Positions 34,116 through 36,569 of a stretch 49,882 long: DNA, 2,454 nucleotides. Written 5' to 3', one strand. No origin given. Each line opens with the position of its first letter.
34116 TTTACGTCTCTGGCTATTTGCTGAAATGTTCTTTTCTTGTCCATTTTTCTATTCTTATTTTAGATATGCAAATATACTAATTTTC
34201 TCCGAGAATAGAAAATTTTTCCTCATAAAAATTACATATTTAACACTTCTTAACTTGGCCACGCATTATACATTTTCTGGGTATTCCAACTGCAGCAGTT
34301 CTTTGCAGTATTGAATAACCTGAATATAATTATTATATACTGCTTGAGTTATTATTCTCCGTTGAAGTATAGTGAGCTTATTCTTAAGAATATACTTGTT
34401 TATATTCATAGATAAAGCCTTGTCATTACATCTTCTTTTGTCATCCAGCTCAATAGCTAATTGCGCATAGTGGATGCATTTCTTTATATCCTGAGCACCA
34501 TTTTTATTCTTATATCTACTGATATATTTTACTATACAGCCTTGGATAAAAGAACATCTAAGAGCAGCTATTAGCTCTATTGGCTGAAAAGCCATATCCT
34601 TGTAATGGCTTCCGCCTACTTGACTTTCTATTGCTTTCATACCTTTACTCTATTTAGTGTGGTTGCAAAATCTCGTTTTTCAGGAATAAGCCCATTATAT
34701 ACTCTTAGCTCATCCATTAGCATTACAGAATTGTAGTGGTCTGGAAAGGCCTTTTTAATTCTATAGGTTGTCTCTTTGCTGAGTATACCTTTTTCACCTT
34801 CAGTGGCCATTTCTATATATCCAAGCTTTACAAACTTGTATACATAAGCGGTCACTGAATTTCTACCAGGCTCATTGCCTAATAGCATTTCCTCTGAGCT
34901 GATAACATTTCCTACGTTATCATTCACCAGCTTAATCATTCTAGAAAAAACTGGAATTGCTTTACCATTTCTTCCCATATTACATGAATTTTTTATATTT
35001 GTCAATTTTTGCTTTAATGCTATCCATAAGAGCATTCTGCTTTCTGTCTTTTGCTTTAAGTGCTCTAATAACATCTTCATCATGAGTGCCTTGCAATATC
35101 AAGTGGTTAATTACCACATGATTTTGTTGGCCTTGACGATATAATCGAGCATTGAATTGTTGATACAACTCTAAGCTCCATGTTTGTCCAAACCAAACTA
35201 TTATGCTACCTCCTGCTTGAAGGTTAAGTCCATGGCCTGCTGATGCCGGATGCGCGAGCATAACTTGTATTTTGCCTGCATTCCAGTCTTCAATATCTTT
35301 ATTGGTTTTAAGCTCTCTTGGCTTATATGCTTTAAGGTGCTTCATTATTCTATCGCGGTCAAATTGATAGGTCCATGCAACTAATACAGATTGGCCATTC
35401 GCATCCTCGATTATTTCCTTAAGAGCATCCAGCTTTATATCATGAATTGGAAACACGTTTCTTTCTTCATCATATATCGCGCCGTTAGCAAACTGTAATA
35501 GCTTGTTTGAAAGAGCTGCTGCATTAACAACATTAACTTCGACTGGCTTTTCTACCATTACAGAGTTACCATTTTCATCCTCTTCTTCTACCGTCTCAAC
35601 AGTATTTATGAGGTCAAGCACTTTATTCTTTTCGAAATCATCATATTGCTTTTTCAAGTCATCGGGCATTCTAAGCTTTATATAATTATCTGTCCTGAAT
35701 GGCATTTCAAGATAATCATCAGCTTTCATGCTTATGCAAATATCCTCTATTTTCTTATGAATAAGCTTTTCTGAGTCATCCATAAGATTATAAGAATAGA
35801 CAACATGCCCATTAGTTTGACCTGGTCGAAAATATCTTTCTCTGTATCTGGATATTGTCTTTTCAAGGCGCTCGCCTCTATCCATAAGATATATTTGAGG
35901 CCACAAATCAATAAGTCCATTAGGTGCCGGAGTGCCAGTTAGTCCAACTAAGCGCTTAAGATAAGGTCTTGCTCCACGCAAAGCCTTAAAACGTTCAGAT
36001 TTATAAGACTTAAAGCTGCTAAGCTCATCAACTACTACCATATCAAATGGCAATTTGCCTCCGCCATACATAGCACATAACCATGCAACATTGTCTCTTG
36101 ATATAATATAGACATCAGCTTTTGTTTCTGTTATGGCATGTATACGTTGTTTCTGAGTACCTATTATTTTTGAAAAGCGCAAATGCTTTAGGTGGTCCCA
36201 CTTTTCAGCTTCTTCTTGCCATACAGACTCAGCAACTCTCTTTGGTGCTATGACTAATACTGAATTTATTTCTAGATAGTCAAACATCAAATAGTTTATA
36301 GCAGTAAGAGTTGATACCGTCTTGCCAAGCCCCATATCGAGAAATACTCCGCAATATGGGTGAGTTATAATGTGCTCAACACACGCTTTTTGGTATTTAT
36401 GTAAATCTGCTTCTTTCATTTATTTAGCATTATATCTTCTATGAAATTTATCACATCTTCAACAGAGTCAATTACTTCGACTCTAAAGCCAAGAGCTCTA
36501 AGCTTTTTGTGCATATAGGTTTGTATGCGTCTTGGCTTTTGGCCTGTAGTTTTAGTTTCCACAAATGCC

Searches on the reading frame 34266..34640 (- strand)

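Call 16: search_protein_families(library=phrogs, proteins=[window:34266-34640:-], max_evalue=0.001)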
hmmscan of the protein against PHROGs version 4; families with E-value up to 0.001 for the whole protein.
window:34266-34640:- (124 aa): 18 families
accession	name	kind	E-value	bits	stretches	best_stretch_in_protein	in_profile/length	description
phrog_5839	-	unknown function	6.5e-22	78.9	1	1-97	1-100/128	-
phrog_236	-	other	1.8e-17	65.1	1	5-75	239-319/431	nucleotide kinase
phrog_10946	-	unknown function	6.1e-12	47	1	1-71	2-70/133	-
phrog_26149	-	other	1.1e-10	42.9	1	3-63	92-155/176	deoxynucleoside monophosphate kinase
phrog_4897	-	other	5.9e-10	40.6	1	11-64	119-178/186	kinase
phrog_1689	-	other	6.5e-09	37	1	30-68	197-236/243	nucleotide kinase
phrog_32578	-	unknown function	1.8e-08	35.5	1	7-63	22-78/221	-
phrog_480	-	unknown function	4.6e-08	34.2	1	10-73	23-91/95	-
phrog_4943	-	unknown function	6e-08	34.3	1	11-69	95-162/166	-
phrog_11324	-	other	1e-07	33.6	1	11-78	15-83/139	nucleotide kinase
phrog_23238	-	unknown function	2.9e-07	31.4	1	10-68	131-195/196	-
phrog_4824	-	unknown function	1.1e-06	29.7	1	9-68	8-65/128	-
phrog_13120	-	unknown function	2.4e-06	29.3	1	8-59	66-118/134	-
phrog_10602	-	other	8.5e-06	26.9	1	12-65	104-162/168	nucleotide kinase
phrog_4472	-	other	5.1e-05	24.1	1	11-72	18-85/100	nucleotide kinase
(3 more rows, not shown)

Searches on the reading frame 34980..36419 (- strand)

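Call 16: search_protein_families(library=phrogs, proteins=[window:34980-36419:-], max_evalue=0.001)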
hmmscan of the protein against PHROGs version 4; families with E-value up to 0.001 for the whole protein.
window:34980-36419:- (479 aa): 6 families
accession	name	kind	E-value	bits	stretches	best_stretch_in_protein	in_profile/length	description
phrog_62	-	DNA, RNA and nucleotide metabolism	1.6e-161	540.8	1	2-477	693-1145/1881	DNA helicase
phrog_11354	-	unknown function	9e-49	165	1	368-475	6-115/116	-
phrog_29996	-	unknown function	3.7e-12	46.1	1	25-175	747-886/1189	-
phrog_16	-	DNA, RNA and nucleotide metabolism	3.2e-11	43.2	1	3-453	270-609/986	DNA helicase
phrog_11801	-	other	6.6e-07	27.8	1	361-467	1388-1495/2269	DNA methyltransferase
phrog_24008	-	DNA, RNA and nucleotide metabolism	8.8e-07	28.2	1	4-179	479-648/1006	helicase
